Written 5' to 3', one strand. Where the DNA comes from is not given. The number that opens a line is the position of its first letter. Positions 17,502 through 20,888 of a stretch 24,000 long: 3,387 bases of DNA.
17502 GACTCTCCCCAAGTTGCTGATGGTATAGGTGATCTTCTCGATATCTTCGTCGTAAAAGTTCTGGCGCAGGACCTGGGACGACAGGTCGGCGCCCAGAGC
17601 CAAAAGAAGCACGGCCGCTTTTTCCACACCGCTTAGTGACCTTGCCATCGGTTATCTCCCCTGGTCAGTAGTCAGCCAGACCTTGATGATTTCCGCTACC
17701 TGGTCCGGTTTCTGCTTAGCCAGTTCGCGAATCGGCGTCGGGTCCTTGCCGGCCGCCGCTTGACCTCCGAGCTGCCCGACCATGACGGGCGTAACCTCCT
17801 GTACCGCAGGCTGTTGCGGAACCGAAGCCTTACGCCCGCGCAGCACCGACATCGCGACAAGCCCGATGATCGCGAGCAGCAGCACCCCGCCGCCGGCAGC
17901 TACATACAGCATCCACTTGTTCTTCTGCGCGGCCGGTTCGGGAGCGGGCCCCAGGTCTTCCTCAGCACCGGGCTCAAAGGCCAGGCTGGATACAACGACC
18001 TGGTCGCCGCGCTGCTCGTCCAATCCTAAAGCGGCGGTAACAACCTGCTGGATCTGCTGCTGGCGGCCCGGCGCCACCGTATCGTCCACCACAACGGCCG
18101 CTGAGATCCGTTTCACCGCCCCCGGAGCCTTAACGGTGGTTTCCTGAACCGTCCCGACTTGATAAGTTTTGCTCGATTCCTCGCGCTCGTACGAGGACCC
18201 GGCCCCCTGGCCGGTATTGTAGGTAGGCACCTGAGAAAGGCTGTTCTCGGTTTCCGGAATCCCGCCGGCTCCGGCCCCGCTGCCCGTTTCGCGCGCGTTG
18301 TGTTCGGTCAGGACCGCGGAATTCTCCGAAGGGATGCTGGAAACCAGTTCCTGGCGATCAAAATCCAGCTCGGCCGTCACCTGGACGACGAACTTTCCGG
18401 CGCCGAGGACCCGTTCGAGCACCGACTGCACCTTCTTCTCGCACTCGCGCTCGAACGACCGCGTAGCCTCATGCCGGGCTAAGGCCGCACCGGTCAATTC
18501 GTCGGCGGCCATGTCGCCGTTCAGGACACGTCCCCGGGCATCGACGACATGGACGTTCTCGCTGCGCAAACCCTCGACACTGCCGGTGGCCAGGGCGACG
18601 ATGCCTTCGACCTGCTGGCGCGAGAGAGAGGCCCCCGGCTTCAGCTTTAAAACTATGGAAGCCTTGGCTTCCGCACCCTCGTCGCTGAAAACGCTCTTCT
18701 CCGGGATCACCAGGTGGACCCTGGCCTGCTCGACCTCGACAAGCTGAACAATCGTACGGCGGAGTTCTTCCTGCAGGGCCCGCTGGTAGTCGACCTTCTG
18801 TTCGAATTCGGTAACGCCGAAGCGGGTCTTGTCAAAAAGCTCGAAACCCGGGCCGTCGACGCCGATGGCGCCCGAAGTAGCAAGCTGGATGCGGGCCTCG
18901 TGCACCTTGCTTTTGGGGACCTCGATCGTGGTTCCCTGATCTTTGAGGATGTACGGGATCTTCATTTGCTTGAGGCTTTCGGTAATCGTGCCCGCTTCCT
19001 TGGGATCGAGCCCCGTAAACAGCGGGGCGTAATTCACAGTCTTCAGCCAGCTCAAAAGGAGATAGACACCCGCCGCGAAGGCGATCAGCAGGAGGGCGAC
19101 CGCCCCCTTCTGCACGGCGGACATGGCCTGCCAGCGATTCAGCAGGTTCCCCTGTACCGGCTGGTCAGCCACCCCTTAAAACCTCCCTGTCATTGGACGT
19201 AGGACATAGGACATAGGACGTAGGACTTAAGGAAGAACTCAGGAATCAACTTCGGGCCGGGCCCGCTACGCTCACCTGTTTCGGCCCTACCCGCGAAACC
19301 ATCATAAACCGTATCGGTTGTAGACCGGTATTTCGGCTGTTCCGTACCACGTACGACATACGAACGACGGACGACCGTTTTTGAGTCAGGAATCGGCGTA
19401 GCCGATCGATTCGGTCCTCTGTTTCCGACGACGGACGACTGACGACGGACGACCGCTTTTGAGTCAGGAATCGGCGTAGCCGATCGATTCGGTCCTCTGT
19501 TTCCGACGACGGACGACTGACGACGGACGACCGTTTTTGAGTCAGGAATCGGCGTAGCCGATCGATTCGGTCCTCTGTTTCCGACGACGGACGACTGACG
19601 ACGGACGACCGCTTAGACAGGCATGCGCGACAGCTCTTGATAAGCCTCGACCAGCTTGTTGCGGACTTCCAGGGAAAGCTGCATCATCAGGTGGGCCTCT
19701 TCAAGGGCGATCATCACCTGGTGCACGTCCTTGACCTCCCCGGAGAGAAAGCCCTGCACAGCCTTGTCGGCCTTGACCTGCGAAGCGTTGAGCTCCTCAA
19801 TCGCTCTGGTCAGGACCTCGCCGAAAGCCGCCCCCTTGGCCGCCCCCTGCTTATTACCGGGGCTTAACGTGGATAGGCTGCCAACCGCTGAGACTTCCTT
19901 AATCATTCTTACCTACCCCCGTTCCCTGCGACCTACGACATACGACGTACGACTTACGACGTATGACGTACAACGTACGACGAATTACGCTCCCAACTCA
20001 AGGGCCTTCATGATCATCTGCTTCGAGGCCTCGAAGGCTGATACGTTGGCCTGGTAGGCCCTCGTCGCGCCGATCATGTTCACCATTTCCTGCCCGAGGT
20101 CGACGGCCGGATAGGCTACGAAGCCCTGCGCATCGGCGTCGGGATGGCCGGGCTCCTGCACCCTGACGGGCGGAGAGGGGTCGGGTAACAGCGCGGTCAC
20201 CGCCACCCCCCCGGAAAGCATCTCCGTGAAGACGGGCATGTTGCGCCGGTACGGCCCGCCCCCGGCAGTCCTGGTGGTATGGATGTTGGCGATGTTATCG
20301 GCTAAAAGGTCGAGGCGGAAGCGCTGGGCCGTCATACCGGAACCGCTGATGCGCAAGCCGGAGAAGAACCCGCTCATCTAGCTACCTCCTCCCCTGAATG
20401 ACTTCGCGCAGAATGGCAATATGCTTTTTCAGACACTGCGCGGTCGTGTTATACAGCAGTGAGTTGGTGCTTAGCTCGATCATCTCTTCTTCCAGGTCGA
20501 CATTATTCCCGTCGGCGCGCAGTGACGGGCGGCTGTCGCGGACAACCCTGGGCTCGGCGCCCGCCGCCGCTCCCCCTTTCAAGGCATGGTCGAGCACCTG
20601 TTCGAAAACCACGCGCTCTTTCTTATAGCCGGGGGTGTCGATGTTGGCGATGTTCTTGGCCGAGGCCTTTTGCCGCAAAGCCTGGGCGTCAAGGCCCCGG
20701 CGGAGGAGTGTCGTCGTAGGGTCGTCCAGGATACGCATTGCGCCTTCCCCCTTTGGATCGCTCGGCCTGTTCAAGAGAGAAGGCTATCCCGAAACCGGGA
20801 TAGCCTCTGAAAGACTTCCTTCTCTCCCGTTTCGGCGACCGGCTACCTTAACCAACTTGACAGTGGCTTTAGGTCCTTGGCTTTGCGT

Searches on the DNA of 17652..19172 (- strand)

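Call 69: search_rna_families(sources=[L092, L093], threshold=gathering)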
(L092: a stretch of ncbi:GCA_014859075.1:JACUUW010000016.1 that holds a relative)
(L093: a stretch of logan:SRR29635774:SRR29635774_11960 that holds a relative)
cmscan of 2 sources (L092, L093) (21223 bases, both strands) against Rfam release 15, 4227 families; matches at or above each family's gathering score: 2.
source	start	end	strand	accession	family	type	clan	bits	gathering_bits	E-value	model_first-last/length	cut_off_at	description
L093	4463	4556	+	RF03167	c-di-GMP-I-GGC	Cis-reg; riboswitch;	CL00126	59.5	59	5.5e-12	1-80/80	no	c-di-GMP-I-GGC riboswitch aptamer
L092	3371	3461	+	RF01051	c-di-GMP-I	Cis-reg; riboswitch;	CL00126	44.7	35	5.8e-06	1-87/87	no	c-di-GMP-I riboswitch aptamer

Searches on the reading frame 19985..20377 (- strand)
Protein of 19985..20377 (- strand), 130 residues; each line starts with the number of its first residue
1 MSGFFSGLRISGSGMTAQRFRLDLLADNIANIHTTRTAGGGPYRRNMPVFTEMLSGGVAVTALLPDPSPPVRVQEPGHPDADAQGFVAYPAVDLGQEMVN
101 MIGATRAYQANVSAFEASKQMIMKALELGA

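Call 13: search_protein_families(library=pfam, proteins=[window:19985-20377:-], max_evalue=0.01)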
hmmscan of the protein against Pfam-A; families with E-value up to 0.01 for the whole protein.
window:19985-20377:- (130 aa): 2 families
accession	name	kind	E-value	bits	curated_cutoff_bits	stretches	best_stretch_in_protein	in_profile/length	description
PF06429.18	Flg_bbr_C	-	2.5e-12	46.5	23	1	83-128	1-46/46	Flagellar basal body rod FlgEFG protein C-terminal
PF00460.25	Flg_bb_rod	-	2.1e-06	28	20.7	1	8-35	1-28/31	Flagella basal body rod protein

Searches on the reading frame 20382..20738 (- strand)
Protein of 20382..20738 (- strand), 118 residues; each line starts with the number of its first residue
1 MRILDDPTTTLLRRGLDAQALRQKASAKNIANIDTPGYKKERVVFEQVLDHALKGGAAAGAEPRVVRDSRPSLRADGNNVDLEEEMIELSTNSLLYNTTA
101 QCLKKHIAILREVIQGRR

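Call 13: search_protein_families(library=pfam, proteins=[window:20382-20738:-], max_evalue=0.01)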
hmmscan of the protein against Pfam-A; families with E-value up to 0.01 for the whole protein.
window:20382-20738:- (118 aa): 1 family
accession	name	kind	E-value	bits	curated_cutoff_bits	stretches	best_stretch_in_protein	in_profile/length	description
PF00460.25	Flg_bb_rod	-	3.3e-07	30.6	20.7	1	13-39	5-31/31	Flagella basal body rod protein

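Call 14: find_related_loci(query=window:20382-20738:-, collection=genome_contigs, flank=4000)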
Query window:20382-20738:- (118 aa) in genome_contigs; peptide patterns used: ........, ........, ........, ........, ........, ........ (x = any residue, [..] = any of these).
599 stretches matched a pattern (row limit reached: there are more); 82 encode a relative of the query (tblastn E <= 1e-3); the best 80 are kept; 80 distinct loci.
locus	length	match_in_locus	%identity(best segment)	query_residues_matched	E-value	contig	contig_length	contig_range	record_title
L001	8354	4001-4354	85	1-118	7e-66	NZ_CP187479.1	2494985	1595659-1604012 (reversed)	Desulforudis sp. Tu-874 chromosome, complete genome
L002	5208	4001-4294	35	15-114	3e-12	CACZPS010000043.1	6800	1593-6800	uncultured bacterium isolate RUG12841 genome assembly, contig: RUG12841_asm_43, whole genome shotgun sequence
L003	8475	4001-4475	35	15-114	6e-12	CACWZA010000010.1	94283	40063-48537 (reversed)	uncultured bacterium isolate RUG11040 genome assembly, contig: RUG11040_asm_10, whole genome shotgun sequence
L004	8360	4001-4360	30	3-117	6e-12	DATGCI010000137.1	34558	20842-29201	MAG TPA_asm: bacterium isolate SMAG_U9644 k141_283230, whole genome shotgun sequence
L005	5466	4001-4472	35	16-114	1e-11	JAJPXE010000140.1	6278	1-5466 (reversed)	MAG: Candidatus Gastranaerophilales bacterium isolate AH.11_8 NODE_1610_length_6278_cov_9.834003, whole genome shotgun s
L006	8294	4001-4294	32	15-114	3e-11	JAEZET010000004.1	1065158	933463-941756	MAG: Cyanobacteria bacterium OH_CBrB_359 k127_676826, whole genome shotgun sequence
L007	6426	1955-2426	33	16-114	3e-11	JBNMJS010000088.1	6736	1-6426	MAG: Cyanobacteriota bacterium isolate CM_BacUBA191.63 k141_136954_length_6736_cov_19.8358, whole genome shotgun sequenc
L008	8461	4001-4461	35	16-114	4e-11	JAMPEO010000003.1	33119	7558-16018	MAG: Candidatus Gastranaerophilales bacterium isolate NALB_7823_10 Scaffold_#3__SCF_003___33119_bp, whole genome shotgun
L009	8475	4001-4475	33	15-114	5e-11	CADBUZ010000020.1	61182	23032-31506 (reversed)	uncultured bacterium isolate RUG14327 genome assembly, contig: RUG14327_asm_20, whole genome shotgun sequence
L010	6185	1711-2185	31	15-114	7e-11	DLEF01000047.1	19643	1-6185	MAG TPA_asm: Cyanobacteria bacterium UBA7753 UBA7753_contig_1460, whole genome shotgun sequence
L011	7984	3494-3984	32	15-114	1e-10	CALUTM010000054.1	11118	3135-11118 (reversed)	MAG: Candidatus Gastranaerophilales bacterium isolate BRZ_H__bin42 genome assembly, contig: BRZ_H__NODE_6979_length_1111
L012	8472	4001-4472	31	15-114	2e-10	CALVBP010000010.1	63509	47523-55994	MAG: Candidatus Gastranaerophilales bacterium isolate BRZ_LE__bin21 genome assembly, contig: BRZ_LE__NODE_394_length_635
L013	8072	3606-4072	32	14-114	2e-10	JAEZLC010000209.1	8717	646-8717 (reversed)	MAG: Cyanobacteria bacterium OH_CDB_58 k127_2285249, whole genome shotgun sequence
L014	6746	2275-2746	32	16-114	4e-10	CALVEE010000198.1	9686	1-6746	MAG: Candidatus Gastranaerophilales bacterium isolate E04__bin302 genome assembly, contig: E04__k127_5749418, whole geno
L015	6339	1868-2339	32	16-114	4e-10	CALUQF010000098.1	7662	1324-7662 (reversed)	MAG: Candidatus Gastranaerophilales bacterium isolate BRZ_GG__bin1 genome assembly, contig: BRZ_GG__NODE_13250_length_76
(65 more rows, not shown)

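Call 19: find_homologous_proteins(query=window:20382-20738:-, max_evalue=1e-10)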
Query window:20382-20738:- (118 aa): 25 proteins with E <= 1e-10 among 65 candidates.
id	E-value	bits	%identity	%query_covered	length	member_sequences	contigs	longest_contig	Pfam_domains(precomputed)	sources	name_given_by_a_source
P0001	7.4e-69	246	100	100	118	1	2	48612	PF00460.26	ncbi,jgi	ncbi:MAG: flagellar basal body rod protein FlgB [Bacillota bacterium]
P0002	2.2e-56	206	82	100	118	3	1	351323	PF00460.26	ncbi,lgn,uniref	ncbi:flagellar basal body rod protein FlgB [Desulforudis sp. DRI-14]|uniref:flagellar basal body rod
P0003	9.6e-23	98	48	100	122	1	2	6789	PF00460.26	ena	-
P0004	9.6e-22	95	46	99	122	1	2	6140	PF00460.26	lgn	-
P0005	6.2e-21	92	43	100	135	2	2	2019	PF00460.26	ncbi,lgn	-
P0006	3.1e-20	90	41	100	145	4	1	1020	PF00460.26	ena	-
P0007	5.1e-18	83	44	98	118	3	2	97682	PF00460.26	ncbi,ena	ncbi:MAG: flagellar basal body rod protein FlgB [bacterium]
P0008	5.1e-17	80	42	92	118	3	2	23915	PF00460.26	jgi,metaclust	metaclust:\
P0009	2.7e-16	77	39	97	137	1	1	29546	PF00460.26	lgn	-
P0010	1.1e-15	75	38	94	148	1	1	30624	PF00460.26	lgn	-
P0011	2.0e-15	75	37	94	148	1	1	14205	PF00460.26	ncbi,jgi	jgi:flagellar basal-body rod protein FlgB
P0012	2.7e-14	71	38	98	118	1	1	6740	PF00460.26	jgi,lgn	jgi:flagellar basal-body rod protein FlgB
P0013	1.8e-13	68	40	97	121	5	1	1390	-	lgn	-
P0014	1.9e-13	68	36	89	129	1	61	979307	PF00460.26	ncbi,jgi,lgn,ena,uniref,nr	ncbi:flagellar basal body rod protein FlgB [Vagococcus fluvialis]|jgi:flagellar basal-body rod prote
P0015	2.6e-13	68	41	92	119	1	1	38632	PF00460.26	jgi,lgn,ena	-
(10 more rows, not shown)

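Call 20: find_encoding_contigs(protein=P0002, flank=3000, max_places=3)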
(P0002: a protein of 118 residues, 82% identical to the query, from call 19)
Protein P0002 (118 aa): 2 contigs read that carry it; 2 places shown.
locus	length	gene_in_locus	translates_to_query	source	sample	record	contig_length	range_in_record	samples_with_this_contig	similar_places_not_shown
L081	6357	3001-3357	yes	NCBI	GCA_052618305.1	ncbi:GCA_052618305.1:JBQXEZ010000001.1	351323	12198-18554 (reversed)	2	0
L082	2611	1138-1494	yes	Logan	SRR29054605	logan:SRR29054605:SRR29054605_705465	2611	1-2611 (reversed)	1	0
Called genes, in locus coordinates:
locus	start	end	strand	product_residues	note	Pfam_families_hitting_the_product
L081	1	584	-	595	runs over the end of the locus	PF02465:FliD_N, PF07195:FliD_C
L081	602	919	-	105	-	PF03646:FlaG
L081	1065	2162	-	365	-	PF00669:Flagellin_N, PF00700:Flagellin_C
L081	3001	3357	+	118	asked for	PF00460:Flg_bb_rod (weak)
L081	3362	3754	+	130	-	PF00460:Flg_bb_rod (weak), PF06429:Flg_bbr_C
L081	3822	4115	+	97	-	PF02049:FliE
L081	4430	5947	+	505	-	PF01514:YscJ_FliF, PF08345:YscJ_FliF_C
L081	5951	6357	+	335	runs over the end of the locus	PF14842:FliG_N, PF14841:FliG_M, PF14842:FliG_N (weak), PF01706:FliG_C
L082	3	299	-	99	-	?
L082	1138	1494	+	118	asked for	PF00460:Flg_bb_rod (weak)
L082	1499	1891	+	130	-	PF00460:Flg_bb_rod (weak), PF06429:Flg_bbr_C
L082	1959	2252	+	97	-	PF02049:FliE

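Call 21: find_encoding_contigs(protein=P0001, flank=3000, max_places=3)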
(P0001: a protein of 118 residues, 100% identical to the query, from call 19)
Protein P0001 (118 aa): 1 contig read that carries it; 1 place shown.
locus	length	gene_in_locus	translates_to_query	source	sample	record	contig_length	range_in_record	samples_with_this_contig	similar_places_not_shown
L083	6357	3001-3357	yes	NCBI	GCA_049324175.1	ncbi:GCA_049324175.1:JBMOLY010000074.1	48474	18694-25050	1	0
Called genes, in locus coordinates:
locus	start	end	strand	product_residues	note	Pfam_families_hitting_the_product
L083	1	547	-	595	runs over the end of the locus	PF02465:FliD_N, PF07195:FliD_C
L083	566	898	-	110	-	PF03646:FlaG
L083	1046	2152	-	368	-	PF00669:Flagellin_N, PF00700:Flagellin_C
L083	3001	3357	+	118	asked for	PF00460:Flg_bb_rod (weak)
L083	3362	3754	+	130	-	PF00460:Flg_bb_rod (weak), PF06429:Flg_bbr_C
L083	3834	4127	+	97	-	PF02049:FliE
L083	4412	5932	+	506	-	PF01514:YscJ_FliF, PF08345:YscJ_FliF_C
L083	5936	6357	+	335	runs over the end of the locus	PF14842:FliG_N, PF14841:FliG_M, PF14842:FliG_N (weak), PF01706:FliG_C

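Call 23: find_encoding_contigs(protein=P0003, flank=3000, max_places=2)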
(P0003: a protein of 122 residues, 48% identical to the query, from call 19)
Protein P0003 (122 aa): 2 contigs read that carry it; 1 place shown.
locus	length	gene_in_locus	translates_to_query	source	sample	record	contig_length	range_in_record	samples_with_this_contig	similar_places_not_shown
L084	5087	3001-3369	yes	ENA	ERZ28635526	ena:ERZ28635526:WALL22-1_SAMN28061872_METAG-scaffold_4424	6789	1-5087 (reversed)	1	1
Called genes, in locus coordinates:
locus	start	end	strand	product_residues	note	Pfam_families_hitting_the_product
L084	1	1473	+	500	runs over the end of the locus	PF02465:FliD_N, PF07195:FliD_C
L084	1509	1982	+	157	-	PF05130:FlgN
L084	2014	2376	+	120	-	PF03646:FlaG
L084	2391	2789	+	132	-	PF02561:FliS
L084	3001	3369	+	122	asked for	PF00460:Flg_bb_rod (weak)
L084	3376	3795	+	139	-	PF00460:Flg_bb_rod, PF06429:Flg_bbr_C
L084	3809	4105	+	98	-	PF02049:FliE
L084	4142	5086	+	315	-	?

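Call 24: find_encoding_contigs(protein=P0004, flank=3000, max_places=2)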
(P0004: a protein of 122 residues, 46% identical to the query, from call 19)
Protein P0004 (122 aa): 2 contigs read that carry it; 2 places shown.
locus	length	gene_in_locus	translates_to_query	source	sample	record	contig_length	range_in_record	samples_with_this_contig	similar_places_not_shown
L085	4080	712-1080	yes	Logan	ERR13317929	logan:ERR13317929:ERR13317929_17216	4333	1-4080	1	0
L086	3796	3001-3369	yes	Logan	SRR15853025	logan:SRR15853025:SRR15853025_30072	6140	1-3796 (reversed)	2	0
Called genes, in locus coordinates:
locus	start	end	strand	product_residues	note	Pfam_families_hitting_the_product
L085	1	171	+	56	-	?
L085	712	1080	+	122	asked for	PF00460:Flg_bb_rod (weak)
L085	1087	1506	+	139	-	PF00460:Flg_bb_rod, PF06429:Flg_bbr_C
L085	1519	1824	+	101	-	PF02049:FliE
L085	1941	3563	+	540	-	PF01514:YscJ_FliF, PF08345:YscJ_FliF_C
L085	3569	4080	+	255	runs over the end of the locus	?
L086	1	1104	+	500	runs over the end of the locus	PF02465:FliD_N, PF07196:Flagellin_IN (weak), PF07195:FliD_C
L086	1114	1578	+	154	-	-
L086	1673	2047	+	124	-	PF03646:FlaG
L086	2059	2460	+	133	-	PF02561:FliS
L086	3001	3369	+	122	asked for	PF00460:Flg_bb_rod (weak)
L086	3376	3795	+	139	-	PF00460:Flg_bb_rod, PF06429:Flg_bbr_C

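Call 25: find_encoding_contigs(protein=P0007, flank=3000, max_places=2)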
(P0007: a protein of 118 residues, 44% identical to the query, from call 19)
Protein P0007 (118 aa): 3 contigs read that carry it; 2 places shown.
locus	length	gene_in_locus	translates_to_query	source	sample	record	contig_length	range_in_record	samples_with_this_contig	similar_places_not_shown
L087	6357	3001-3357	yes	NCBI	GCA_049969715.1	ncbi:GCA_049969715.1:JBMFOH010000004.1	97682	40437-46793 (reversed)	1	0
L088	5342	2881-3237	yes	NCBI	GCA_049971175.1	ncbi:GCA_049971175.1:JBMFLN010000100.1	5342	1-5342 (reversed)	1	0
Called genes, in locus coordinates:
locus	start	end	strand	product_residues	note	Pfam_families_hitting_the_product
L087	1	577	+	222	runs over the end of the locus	PF04773:FecR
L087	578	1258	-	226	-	PF00027:cNMP_binding, PF13545:HTH_Crp_2, PF00325:Crp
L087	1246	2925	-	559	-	PF05226:CHASE2, PF00211:Guanylate_cyc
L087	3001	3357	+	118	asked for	PF00460:Flg_bb_rod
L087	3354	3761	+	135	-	PF00460:Flg_bb_rod, PF06429:Flg_bbr_C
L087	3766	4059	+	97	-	PF02049:FliE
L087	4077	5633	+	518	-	PF01514:YscJ_FliF, PF08345:YscJ_FliF_C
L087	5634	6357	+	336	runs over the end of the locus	PF03448:MgtE_N (faint), PF14841:FliG_M (weak), PF14842:FliG_N, PF14841:FliG_M, PF14842:FliG_N, PF01706:FliG_C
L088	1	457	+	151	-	PF04773:FecR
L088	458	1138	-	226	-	PF00027:cNMP_binding, PF13545:HTH_Crp_2, PF00325:Crp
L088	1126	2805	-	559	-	PF05226:CHASE2, PF00211:Guanylate_cyc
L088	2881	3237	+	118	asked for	PF00460:Flg_bb_rod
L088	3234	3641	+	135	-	PF00460:Flg_bb_rod, PF06429:Flg_bbr_C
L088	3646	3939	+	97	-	PF02049:FliE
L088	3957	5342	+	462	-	PF01514:YscJ_FliF, PF08345:YscJ_FliF_C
